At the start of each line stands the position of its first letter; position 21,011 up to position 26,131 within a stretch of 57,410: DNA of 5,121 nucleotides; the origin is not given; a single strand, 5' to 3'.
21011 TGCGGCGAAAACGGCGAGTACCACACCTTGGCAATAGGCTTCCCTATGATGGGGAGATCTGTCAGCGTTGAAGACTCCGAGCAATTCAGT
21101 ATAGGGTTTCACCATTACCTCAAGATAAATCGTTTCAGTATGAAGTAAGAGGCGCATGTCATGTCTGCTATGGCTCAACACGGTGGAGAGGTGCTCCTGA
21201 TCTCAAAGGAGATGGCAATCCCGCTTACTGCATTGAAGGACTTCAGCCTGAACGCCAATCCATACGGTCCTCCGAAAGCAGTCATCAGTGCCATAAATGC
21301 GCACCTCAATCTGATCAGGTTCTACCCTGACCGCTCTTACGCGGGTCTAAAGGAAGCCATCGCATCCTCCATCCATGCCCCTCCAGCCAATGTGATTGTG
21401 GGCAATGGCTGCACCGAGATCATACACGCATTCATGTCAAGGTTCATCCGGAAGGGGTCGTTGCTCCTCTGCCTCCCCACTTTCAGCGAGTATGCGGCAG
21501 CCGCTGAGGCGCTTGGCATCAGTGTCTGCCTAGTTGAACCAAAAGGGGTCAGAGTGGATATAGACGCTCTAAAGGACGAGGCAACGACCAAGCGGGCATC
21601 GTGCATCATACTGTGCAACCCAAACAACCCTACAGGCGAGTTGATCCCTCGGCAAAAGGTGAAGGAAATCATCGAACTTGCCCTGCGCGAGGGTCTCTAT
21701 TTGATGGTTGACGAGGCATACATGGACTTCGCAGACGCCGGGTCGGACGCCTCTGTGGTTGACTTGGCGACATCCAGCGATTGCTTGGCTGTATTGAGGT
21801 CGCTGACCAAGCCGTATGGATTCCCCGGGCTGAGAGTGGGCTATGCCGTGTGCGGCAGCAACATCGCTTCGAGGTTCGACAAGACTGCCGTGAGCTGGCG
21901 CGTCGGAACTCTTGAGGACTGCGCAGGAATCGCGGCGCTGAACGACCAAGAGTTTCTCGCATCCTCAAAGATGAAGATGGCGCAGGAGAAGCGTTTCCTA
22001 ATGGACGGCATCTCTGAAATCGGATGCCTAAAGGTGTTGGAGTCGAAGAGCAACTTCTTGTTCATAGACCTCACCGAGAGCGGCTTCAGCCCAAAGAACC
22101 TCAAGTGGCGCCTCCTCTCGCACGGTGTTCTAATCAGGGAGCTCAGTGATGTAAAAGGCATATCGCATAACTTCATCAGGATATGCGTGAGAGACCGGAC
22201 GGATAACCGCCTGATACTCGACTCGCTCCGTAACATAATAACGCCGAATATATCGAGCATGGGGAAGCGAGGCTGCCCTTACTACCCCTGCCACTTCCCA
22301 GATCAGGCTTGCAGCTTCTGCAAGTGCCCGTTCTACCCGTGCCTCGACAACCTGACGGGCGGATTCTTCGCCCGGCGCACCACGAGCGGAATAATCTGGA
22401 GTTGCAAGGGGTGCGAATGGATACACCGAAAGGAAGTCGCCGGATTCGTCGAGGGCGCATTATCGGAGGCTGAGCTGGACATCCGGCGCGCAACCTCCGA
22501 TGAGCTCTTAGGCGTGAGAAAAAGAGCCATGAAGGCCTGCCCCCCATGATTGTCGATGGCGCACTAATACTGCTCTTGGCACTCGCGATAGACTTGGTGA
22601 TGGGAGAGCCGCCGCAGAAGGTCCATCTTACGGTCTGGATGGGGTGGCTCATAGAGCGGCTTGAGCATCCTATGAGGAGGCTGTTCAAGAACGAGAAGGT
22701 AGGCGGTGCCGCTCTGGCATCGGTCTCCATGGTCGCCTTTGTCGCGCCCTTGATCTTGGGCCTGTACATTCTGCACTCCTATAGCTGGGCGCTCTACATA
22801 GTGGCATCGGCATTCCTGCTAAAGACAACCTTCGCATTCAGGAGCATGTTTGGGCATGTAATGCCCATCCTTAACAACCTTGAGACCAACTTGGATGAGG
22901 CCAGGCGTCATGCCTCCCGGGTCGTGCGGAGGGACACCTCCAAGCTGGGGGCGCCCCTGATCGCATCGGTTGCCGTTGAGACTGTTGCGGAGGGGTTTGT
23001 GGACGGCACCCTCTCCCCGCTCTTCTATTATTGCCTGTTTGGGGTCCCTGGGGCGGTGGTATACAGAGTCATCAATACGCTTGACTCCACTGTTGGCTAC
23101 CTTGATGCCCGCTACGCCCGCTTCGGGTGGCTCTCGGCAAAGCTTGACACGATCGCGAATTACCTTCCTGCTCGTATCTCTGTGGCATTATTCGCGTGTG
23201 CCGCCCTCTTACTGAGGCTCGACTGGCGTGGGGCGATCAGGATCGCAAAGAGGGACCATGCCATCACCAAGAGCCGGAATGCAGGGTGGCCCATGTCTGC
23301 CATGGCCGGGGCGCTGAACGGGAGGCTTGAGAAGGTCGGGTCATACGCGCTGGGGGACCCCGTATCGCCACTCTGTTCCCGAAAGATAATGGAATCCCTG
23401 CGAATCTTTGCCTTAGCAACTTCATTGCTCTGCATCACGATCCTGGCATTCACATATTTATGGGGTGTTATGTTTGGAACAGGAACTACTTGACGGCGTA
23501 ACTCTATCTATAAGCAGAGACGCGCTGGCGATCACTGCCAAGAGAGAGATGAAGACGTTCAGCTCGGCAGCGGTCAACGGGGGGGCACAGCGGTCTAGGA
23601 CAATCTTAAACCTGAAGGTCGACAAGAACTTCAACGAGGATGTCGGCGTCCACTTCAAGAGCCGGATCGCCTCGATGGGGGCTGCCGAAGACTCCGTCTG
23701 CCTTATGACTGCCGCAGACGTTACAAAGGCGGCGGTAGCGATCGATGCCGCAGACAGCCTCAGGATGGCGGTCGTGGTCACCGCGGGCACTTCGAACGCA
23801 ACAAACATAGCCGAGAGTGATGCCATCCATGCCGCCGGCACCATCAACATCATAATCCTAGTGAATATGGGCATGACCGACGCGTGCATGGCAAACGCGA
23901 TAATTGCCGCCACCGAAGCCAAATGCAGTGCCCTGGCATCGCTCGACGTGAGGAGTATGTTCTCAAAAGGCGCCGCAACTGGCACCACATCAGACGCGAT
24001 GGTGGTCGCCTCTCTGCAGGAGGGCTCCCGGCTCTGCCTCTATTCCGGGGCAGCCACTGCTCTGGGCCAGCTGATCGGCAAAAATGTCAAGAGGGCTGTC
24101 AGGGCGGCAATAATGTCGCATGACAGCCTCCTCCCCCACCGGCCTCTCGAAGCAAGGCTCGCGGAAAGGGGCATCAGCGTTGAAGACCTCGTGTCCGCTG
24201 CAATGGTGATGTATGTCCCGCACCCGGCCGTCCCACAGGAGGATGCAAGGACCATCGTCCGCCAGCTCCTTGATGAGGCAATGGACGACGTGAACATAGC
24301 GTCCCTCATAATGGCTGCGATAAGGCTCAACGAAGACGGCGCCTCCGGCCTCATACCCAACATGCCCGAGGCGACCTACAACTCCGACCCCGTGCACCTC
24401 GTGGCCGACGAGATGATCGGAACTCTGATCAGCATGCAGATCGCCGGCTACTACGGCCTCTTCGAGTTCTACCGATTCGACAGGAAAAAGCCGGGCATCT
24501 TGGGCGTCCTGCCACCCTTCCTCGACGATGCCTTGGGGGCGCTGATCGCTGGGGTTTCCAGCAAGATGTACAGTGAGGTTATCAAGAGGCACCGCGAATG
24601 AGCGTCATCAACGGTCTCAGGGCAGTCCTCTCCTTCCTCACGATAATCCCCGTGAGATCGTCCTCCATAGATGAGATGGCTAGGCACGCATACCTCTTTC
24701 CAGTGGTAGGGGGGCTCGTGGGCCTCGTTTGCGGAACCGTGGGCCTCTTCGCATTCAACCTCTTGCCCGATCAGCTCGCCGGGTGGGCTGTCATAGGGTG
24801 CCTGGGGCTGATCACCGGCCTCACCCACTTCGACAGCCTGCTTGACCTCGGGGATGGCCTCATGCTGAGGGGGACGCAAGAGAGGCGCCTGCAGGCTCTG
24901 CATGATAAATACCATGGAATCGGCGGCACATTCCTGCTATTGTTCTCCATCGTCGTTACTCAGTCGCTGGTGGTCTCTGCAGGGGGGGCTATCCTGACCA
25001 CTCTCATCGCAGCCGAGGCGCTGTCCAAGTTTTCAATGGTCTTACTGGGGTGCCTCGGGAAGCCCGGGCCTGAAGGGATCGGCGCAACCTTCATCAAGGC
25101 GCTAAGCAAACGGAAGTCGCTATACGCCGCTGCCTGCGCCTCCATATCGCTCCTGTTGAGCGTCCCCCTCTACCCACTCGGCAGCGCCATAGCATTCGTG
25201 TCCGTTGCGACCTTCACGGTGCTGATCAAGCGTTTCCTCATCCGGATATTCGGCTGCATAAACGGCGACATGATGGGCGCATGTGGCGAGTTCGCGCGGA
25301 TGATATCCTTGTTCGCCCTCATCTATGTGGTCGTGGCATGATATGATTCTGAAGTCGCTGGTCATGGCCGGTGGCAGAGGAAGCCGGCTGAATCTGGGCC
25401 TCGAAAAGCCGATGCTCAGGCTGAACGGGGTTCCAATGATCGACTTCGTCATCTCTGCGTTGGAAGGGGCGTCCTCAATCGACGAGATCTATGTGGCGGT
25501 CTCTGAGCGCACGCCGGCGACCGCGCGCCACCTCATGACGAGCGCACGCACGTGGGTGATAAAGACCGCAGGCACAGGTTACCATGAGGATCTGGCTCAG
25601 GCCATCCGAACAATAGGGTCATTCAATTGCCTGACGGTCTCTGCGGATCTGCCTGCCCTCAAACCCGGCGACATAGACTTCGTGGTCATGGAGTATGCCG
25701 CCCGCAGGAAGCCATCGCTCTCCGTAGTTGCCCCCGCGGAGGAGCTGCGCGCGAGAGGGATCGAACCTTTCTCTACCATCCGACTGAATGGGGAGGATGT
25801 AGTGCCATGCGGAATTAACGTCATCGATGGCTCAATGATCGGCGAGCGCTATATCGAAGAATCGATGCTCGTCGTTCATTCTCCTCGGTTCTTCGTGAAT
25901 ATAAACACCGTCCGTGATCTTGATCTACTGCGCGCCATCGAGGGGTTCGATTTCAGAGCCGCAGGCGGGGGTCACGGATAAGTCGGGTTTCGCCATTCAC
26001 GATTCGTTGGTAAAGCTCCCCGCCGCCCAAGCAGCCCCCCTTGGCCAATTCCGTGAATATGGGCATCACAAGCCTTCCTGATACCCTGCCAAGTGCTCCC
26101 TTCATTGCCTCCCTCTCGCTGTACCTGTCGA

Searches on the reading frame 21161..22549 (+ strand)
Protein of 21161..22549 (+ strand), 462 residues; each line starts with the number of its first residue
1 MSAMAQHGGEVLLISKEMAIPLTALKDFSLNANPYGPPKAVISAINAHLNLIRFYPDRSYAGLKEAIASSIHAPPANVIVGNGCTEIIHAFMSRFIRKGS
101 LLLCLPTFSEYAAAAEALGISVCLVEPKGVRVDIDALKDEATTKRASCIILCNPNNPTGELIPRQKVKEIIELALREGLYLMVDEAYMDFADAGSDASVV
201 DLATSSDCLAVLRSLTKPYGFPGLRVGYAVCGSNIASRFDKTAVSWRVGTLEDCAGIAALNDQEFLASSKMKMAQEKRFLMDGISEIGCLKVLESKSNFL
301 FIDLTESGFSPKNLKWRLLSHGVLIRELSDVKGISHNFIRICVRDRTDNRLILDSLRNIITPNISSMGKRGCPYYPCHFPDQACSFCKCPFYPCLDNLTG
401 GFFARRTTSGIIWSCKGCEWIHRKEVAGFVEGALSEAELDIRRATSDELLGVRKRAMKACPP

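Call 25: search_protein_families(library=pfam, proteins=[window:21161-22549:+])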
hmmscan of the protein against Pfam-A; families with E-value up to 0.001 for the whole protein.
window:21161-22549:+ (462 aa): 2 families
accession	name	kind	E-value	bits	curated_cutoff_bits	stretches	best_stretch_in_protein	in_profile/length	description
PF00155.27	Aminotran_1_2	-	1e-46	160.2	19.7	1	27-353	5-358/361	Aminotransferase class I and II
PF04071.17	zf-like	-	2.8e-21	75.7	27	1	366-436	4-73/82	Cysteine-rich small domain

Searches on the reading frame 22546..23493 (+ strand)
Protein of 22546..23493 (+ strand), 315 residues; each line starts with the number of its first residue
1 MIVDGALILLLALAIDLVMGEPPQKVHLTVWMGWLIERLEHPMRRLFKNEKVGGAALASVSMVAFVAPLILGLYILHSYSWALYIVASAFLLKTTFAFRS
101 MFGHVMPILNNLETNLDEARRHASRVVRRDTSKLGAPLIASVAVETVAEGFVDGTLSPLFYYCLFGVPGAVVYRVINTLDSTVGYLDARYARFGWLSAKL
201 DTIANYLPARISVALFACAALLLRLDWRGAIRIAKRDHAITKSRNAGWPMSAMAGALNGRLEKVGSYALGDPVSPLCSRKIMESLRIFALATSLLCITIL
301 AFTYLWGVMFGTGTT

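Call 25: search_protein_families(library=pfam, proteins=[window:22546-23493:+])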
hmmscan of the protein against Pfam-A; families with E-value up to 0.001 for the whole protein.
window:22546-23493:+ (315 aa): 1 family
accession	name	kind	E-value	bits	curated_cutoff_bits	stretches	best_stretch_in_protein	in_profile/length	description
PF03186.18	CobD_Cbib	-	8.7e-82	275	34.4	1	9-273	1-258/282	CobD/Cbib protein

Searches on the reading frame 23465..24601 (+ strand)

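Call 71: search_protein_families(library=pfam, proteins=[window:23465-24601:+])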
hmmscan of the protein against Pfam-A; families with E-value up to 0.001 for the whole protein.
window:23465-24601:+ (378 aa): 2 families
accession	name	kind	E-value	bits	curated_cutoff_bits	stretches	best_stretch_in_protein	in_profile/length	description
PF01955.23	CbiZ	-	2.7e-48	164.9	27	1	26-212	3-191/191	Adenosylcobinamide amidohydrolase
PF04608.18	PgpA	-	1.2e-09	38.7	28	1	272-369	31-140/141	Phosphatidylglycerophosphatase A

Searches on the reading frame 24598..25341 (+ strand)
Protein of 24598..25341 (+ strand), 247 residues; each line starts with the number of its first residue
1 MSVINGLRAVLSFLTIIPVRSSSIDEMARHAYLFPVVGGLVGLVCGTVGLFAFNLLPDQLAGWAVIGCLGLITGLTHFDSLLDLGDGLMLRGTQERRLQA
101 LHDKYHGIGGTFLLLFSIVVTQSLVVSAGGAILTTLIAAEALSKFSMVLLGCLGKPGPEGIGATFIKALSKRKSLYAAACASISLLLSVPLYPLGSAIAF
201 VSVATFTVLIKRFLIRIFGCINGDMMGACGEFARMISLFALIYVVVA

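Call 71: search_protein_families(library=pfam, proteins=[window:24598-25341:+])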
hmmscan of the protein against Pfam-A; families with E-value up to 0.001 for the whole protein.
window:24598-25341:+ (247 aa): 1 family
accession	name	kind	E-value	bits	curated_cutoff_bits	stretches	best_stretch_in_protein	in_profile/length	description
PF02654.20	CobS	-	2.3e-36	126.4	23.2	1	11-238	2-206/207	Cobalamin-5-phosphate synthase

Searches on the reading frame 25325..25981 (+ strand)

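Call 71: search_protein_families(library=pfam, proteins=[window:25325-25981:+])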
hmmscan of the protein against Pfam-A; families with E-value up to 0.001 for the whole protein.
window:25325-25981:+ (218 aa): 4 families
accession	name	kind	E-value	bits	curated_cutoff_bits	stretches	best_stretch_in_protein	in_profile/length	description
PF12804.13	NTP_transf_3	-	9.3e-15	55.6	27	1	12-129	2-116/160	MobA-like NTP transferase domain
PF01128.25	IspD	-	2.6e-07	31.1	27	1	12-98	4-89/221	2-C-methyl-D-erythritol 4-phosphate cytidylyltransferase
PF00483.29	NTP_transferase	-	3.7e-07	30.4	21.2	1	10-97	1-93/245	Nucleotidyl transferase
PF02348.25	CTP_transf_3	-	0.00072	19.9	22.6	0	27-62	15-50/217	Cytidylyltransferase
